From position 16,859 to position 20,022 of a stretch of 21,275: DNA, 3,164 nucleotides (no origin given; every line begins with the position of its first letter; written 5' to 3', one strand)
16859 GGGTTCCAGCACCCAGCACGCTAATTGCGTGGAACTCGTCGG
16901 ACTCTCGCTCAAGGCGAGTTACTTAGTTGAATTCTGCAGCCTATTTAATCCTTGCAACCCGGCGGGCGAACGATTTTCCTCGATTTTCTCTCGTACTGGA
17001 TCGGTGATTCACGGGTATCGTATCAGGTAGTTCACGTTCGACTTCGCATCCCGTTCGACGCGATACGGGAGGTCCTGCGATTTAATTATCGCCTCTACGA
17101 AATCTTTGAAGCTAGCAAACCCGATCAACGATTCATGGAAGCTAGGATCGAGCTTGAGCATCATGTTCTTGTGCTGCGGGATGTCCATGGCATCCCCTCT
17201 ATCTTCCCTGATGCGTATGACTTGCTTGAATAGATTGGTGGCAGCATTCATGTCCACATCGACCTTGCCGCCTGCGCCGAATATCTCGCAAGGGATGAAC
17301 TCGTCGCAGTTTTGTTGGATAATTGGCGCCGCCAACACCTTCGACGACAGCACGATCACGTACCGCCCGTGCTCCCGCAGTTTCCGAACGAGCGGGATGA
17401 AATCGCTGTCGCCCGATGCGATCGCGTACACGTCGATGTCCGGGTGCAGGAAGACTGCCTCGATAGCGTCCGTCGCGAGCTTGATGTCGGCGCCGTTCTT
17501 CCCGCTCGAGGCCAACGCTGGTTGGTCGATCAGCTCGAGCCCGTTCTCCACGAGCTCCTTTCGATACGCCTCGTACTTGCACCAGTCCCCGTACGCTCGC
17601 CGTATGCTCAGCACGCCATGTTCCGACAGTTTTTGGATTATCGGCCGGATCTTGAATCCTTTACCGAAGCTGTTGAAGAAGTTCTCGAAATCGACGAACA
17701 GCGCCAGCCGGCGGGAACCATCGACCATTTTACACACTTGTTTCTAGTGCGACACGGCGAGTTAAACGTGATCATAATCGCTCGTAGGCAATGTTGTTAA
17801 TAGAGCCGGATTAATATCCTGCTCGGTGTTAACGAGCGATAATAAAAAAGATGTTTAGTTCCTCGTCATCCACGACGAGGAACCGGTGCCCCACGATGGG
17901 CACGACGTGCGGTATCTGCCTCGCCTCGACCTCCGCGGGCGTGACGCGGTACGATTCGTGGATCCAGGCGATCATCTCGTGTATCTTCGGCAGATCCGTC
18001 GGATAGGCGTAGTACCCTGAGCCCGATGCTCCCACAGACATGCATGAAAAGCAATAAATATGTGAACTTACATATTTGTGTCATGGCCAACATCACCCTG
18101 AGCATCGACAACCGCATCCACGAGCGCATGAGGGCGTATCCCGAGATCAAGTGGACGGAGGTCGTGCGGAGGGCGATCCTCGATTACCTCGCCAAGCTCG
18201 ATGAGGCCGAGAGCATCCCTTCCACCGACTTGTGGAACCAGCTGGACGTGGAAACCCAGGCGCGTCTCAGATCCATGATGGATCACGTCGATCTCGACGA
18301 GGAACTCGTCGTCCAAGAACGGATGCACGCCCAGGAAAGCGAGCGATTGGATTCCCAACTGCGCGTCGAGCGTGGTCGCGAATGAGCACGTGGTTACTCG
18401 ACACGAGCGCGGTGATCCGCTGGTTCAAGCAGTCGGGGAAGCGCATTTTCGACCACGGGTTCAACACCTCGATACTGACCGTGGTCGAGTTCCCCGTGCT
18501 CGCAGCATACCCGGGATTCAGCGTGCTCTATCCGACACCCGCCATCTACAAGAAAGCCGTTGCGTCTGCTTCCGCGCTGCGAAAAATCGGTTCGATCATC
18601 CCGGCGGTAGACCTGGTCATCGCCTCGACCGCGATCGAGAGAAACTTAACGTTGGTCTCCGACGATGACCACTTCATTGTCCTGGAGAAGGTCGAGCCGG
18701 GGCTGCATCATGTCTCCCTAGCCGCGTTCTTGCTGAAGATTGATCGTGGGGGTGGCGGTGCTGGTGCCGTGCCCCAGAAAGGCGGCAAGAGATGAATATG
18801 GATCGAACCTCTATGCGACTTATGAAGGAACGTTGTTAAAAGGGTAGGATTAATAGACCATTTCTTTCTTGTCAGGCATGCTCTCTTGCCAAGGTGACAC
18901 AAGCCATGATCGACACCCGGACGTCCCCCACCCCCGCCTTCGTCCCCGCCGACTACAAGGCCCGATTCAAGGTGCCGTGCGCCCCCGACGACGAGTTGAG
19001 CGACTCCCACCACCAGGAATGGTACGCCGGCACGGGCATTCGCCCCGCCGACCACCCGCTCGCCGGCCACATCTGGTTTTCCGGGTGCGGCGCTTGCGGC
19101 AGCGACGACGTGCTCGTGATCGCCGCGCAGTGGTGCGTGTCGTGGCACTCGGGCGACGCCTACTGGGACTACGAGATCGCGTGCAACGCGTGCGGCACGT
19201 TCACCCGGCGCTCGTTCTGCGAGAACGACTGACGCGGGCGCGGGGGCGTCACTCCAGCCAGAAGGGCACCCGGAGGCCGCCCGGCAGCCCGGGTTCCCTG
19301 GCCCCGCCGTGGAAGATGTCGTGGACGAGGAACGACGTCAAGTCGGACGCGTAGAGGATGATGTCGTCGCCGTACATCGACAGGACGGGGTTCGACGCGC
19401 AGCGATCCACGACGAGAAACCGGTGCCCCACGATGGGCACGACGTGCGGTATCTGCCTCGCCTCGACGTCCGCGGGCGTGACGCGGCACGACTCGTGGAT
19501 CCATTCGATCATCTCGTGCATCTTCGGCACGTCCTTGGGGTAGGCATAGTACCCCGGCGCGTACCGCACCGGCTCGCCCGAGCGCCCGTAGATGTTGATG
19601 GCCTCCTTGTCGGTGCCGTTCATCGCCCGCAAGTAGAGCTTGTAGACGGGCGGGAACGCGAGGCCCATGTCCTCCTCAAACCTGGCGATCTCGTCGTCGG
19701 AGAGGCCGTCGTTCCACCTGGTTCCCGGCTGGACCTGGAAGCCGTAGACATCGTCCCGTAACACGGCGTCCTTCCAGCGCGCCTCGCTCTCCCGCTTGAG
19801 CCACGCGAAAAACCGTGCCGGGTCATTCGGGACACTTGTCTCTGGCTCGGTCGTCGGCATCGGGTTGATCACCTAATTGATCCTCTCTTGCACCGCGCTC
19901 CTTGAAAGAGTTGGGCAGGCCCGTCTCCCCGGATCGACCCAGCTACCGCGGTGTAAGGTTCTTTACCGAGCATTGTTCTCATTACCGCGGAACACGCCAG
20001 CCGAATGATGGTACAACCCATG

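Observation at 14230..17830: Lower-GC island carrying serpin, LRR protein and NYN-LOTUS RNase directly beside the actin gene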

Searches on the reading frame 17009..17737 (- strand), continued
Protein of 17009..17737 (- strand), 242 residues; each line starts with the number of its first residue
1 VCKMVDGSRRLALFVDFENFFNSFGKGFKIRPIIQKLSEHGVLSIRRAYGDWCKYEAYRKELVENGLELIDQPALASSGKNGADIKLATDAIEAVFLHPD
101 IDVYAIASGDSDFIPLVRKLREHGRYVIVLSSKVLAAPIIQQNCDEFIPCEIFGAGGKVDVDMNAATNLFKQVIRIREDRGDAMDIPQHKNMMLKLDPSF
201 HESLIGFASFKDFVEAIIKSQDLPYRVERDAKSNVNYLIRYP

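Call 60: search_protein_families(library=phrogs, proteins=[window:17009-17737:-], max_evalue=0.001)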
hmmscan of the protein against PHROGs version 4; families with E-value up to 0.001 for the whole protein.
window:17009-17737:- (242 aa): 3 families
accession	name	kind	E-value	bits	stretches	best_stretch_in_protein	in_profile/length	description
phrog_37744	-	unknown function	1.7e-15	58.2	1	4-151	3-144/248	-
phrog_21480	-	unknown function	2.4e-05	24.6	1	77-129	141-193/323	-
phrog_5783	-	unknown function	0.00057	20.5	1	81-130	152-200/246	-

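Call 61: find_related_loci(query=A1, collection=viral_contigs, flank=8000)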
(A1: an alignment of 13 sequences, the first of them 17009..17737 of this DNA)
Query A1 (242 aa) in viral_contigs; peptide patterns used: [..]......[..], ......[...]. (x = any residue, [..] = any of these).
35 stretches matched a pattern; 4 encode a relative of the query (tblastn E <= 1e-3); 4 distinct loci.
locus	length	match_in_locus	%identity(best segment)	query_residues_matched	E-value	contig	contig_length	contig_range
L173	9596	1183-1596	37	10-151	6e-23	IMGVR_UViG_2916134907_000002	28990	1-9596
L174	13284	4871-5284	37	10-151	9e-23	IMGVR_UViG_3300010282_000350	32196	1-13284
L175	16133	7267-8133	23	1-217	4e-20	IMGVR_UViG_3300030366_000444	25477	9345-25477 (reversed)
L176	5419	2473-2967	30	1-147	7e-20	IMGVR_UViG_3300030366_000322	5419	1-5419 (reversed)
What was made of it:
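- Tried and rejected: Provirus reading rejected (calls 60, 61).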

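Call 63: search_protein_families(library=padloc, proteins=[L008:2377-5715:-, L008:1836-2342:-, L008:1548-1835:-, L006:1813-2211:+, L007:8488-9510:+, L007:9532-9921:-, L007:11873-13006:-, L007:4113-5939:+, L007:5995-7185:+, L007:2202-2786:+], max_evalue=0.001)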
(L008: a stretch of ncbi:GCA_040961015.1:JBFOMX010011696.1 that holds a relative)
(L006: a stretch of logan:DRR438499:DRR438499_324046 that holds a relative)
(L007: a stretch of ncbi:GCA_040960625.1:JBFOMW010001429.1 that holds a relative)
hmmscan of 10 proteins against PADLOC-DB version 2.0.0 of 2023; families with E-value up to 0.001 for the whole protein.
L008:2377-5715:- (1112 aa): 0 families

L008:1836-2342:- (168 aa): 0 families

L008:1548-1835:- (95 aa): 0 families

L006:1813-2211:+ (132 aa): 0 families

L007:8488-9510:+ (340 aa): 0 families

L007:9532-9921:- (129 aa): 0 families

L007:11873-13006:- (377 aa): 0 families

L007:4113-5939:+ (608 aa): 10 families
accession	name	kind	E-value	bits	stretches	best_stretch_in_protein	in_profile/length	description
PDLC03448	REase_II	-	7.7e-11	38.8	1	278-350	425-496/857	Type II restriction enzyme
PDLC03547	REase_II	-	4.2e-10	36.8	1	455-495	400-440/585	Type II restriction enzyme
PDLC04232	IetA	-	2.4e-06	25.2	1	265-325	81-140/330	-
PDLC04231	IetA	-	1.5e-05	23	1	275-325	93-141/262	-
PDLC02196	IetA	-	6.2e-05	20.6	1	299-325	120-146/374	-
PDLC00915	TRIP13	-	0.00012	19.6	1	245-340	6-103/302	TRIP13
PDLC03920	MkoA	-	0.00028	17.3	1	302-326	632-656/1112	-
PDLC05079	PDC-S73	-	0.00042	17.2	1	291-324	181-214/752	-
PDLC04140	mad8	-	0.00046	17.8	1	297-422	22-145/314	mads_8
PDLC00268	PtuA1|PtuA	-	0.00066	17.2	0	286-338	11-63/411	AAA ATPase domain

L007:5995-7185:+ (396 aa): 0 families

L007:2202-2786:+ (194 aa): 9 families
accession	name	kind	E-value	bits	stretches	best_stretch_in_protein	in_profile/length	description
PDLC05062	PDC-S66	-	4.8e-12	43.9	1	6-95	151-240/282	-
PDLC03015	TIR-NLR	-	4.7e-10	36.8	1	5-100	3-97/824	-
PDLC02012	SAVED5--SAVED_TIR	-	1.7e-08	32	1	2-89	12-99/404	-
PDLC00417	ThsB1|ThsB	-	3.3e-08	31.4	1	6-97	169-261/303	TIR-like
PDLC03957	bSEFIR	-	6.4e-06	24.2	1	13-163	51-203/412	-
PDLC02961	RT-TIR_XII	-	2.1e-05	21.7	1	6-97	350-436/475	single gene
PDLC00424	ThsB1|ThsB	-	0.00013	19.9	1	6-53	104-152/234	TIR-like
PDLC02962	RT-TIR_XII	-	0.00017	18.6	1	5-99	347-442/478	single gene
PDLC02421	Aga_TIR-PNTD1-PNTD2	-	0.00099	16.3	0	6-116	6-119/430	Class I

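Call 64: search_protein_families(library=pfam, proteins=[L008:2377-5715:-, L008:1836-2342:-, L008:1548-1835:-, L006:1813-2211:+, L007:8488-9510:+, L007:9532-9921:-, L007:11873-13006:-], max_evalue=0.001)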
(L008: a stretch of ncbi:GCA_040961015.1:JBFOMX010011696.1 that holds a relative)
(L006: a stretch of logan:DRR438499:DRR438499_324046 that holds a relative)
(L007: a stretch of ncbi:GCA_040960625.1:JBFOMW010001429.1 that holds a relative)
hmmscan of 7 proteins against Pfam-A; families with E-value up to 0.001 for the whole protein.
L008:2377-5715:- (1112 aa): 0 families

L008:1836-2342:- (168 aa): 0 families

L008:1548-1835:- (95 aa): 0 families

L006:1813-2211:+ (132 aa): 0 families

L007:8488-9510:+ (340 aa): 0 families

L007:9532-9921:- (129 aa): 0 families

L007:11873-13006:- (377 aa): 0 families

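Call 67: find_encoding_contigs(protein=P0006, flank=8000, max_places=3)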
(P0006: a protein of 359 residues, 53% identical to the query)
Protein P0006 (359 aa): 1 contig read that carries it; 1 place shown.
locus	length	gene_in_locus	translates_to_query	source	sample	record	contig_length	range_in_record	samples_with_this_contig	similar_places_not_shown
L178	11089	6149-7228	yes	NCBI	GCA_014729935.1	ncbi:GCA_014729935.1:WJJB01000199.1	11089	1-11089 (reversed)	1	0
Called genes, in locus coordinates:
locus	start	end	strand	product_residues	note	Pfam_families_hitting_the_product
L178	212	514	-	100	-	-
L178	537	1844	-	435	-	-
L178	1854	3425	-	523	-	-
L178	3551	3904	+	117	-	-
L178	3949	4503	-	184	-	PF00071:Ras (weak)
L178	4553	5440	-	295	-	PF02673:BacA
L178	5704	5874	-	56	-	-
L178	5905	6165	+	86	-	-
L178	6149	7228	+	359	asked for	PF01936:NYN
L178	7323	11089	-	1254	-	PF13229:Beta_helix, PF05048:NosD, PF13229:Beta_helix, PF05048:NosD, PF13229:Beta_helix, PF13229:Beta_helix, PF05048:NosD, PF18911:PKD_4, +5 more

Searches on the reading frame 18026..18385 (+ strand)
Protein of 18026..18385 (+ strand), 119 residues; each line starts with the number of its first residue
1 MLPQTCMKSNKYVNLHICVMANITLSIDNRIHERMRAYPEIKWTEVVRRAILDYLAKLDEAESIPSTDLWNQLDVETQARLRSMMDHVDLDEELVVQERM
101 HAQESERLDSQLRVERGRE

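Call 4: search_protein_families(library=pfam, proteins=[window:18026-18385:+], max_evalue=0.01)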
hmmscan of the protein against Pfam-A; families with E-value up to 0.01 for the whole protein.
window:18026-18385:+ (119 aa): 0 families

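Call 27: search_protein_families(library=padloc, proteins=[window:18026-18385:+], max_evalue=0.01)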
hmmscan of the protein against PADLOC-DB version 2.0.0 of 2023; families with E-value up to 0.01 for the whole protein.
window:18026-18385:+ (119 aa): 0 families

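Call 28: search_protein_families(library=ncbifam, proteins=[window:18026-18385:+], max_evalue=0.01)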
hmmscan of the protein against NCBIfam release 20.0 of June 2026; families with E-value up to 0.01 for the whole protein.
window:18026-18385:+ (119 aa): 1 family
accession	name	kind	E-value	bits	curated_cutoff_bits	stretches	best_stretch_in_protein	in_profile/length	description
NF050799.1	TA_anti_VapB_Sulfo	equivalog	0.00016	22.2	60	1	25-64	4-42/69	type II toxin-antitoxin system VapB family antitoxin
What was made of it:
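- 18083..18385 (+): VapB-like ribbon-helix-helix antitoxin, 100 aa. NCBIfam VapB E = 1.6e-4 (call 28).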

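Call 60: search_protein_families(library=phrogs, proteins=[window:18083-18385:+], max_evalue=0.001)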
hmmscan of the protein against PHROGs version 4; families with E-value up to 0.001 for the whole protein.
window:18083-18385:+ (100 aa): 0 families

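Call 64: search_protein_families(library=pfam, proteins=[window:18083-18385:+], max_evalue=0.001)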
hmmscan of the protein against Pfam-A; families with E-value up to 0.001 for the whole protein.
window:18083-18385:+ (100 aa): 0 families

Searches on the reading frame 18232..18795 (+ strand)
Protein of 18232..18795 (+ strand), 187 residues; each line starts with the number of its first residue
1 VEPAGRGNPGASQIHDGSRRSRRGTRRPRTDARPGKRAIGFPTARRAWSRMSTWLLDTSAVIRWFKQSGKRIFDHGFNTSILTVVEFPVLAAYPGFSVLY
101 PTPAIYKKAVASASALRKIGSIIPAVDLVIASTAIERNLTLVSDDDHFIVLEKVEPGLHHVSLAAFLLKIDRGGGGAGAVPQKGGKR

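Call 4: search_protein_families(library=pfam, proteins=[window:18232-18795:+], max_evalue=0.01)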
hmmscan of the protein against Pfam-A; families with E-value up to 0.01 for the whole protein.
window:18232-18795:+ (187 aa): 1 family
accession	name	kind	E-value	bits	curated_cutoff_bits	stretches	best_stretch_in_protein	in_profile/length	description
PF01850.27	PIN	-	1.2e-06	29.6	23.6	1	92-150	63-116/120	PIN domain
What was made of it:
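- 18382..18795 (+): VapC PIN-domain toxin, 137 aa. Its start overlaps the vapB stop by 4 nt (ATGA). PF01850 29.6 bits against a cutoff of 23.6 (call 4).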

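Call 27: search_protein_families(library=padloc, proteins=[window:18232-18795:+], max_evalue=0.01)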
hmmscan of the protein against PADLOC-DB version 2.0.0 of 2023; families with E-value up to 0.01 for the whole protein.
window:18232-18795:+ (187 aa): 0 families

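Call 28: search_protein_families(library=ncbifam, proteins=[window:18232-18795:+], max_evalue=0.01)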
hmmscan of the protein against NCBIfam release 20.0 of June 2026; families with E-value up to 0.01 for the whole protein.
window:18232-18795:+ (187 aa): 2 families
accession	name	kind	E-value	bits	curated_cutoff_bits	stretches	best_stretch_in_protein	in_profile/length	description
NF047959.1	TA_toxin_VapC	equivalog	7.5e-07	29.3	80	1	103-154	70-122/125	type II toxin-antitoxin system VapC family toxin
NF047863.1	VapCLeptosp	equivalog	0.00042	20.6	140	1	113-145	82-114/130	type II toxin-antitoxin system tRNA(fMet)-specific endonuclease VapC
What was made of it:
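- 18382..18795 (+): NCBIfam VapC E = 7.5e-7 (call 28).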

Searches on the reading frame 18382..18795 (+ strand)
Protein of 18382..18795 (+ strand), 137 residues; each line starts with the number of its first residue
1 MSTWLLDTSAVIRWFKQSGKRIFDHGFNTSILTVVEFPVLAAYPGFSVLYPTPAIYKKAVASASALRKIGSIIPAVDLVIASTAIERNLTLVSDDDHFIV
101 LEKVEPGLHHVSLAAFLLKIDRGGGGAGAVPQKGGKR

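Call 60: search_protein_families(library=phrogs, proteins=[window:18382-18795:+], max_evalue=0.001)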
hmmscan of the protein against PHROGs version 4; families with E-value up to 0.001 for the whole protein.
window:18382-18795:+ (137 aa): 1 family
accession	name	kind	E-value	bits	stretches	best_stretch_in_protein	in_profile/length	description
phrog_13721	-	unknown function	7e-05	24.2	0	63-95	87-119/136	-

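Call 65: find_encoding_contigs(protein=window:18382-18795:+, flank=5000, max_places=5)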
Protein window:18382-18795:+ (137 aa): 1 contig read that carries it; 1 place shown.
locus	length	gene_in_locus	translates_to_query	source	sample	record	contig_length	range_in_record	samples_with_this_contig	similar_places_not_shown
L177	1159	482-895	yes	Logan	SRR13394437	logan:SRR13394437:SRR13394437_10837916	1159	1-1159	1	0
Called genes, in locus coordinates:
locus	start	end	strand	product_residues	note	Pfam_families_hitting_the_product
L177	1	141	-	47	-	?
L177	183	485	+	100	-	PF26688:RHH_12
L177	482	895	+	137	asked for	PF01850:PIN (faint)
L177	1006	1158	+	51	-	?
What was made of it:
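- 18083..18385 (+): Precomputed PF26688 RHH_12 on the identical Logan gene (call 65).
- On VapBC type II toxin-antitoxin: RHH_12 on the identical Logan gene (call 65).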

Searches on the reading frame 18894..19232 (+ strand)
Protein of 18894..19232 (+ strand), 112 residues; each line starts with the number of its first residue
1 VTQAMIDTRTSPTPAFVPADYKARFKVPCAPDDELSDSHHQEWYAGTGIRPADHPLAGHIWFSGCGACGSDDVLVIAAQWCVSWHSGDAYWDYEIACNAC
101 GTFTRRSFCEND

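Call 4: search_protein_families(library=pfam, proteins=[window:18894-19232:+], max_evalue=0.01)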
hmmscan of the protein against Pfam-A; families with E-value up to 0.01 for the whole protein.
window:18894-19232:+ (112 aa): 0 families

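Call 27: search_protein_families(library=padloc, proteins=[window:18894-19232:+], max_evalue=0.01)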
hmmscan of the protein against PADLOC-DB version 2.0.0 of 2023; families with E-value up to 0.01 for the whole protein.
window:18894-19232:+ (112 aa): 0 families

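Call 28: search_protein_families(library=ncbifam, proteins=[window:18894-19232:+], max_evalue=0.01)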
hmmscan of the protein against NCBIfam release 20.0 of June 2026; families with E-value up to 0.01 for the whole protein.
window:18894-19232:+ (112 aa): 0 families

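Call 60: search_protein_families(library=phrogs, proteins=[window:18894-19232:+], max_evalue=0.001)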
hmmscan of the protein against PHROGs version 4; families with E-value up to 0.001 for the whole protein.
window:18894-19232:+ (112 aa): 0 families
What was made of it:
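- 18894..19232 (+): orf112. Host-like composition. Right flank. No family match (calls 4, 27, 28, 60).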

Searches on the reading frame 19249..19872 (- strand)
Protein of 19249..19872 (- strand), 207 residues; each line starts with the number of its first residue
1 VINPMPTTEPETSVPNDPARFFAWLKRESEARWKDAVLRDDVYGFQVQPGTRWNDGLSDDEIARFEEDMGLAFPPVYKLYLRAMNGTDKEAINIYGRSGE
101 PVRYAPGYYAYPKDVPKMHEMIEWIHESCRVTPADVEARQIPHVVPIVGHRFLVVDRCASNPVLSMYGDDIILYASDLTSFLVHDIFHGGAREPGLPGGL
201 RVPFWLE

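Call 4: search_protein_families(library=pfam, proteins=[window:19249-19872:-], max_evalue=0.01)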
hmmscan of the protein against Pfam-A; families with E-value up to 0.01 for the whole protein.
window:19249-19872:- (207 aa): 2 families
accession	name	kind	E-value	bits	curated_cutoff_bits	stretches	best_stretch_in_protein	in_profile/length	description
PF09346.15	SMI1_KNR4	-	3.6e-05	24.8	25.4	1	56-111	1-48/125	SMI1 / KNR4 family (SUKH-1)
PF14567.11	SUKH_5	-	0.0032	17.7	27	1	55-96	20-61/142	SMI1-KNR4 cell-wall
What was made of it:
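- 19249..19872 (-): Full SMI1/KNR4 (SUKH) gene. Right flank. Carries repeat copy B at 19405-19554. PF09346 E = 3.6e-5, just under Pfam's cutoff (call 4).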

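Call 27: search_protein_families(library=padloc, proteins=[window:19249-19872:-], max_evalue=0.01)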
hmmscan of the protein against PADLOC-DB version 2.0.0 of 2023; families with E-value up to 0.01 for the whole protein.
window:19249-19872:- (207 aa): 0 families

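Call 28: search_protein_families(library=ncbifam, proteins=[window:19249-19872:-], max_evalue=0.01)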
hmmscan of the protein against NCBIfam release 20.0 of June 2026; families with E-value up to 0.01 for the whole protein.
window:19249-19872:- (207 aa): 0 families

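Call 60: search_protein_families(library=phrogs, proteins=[window:19249-19872:-], max_evalue=0.001)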
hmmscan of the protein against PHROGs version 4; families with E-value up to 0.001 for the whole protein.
window:19249-19872:- (207 aa): 0 families
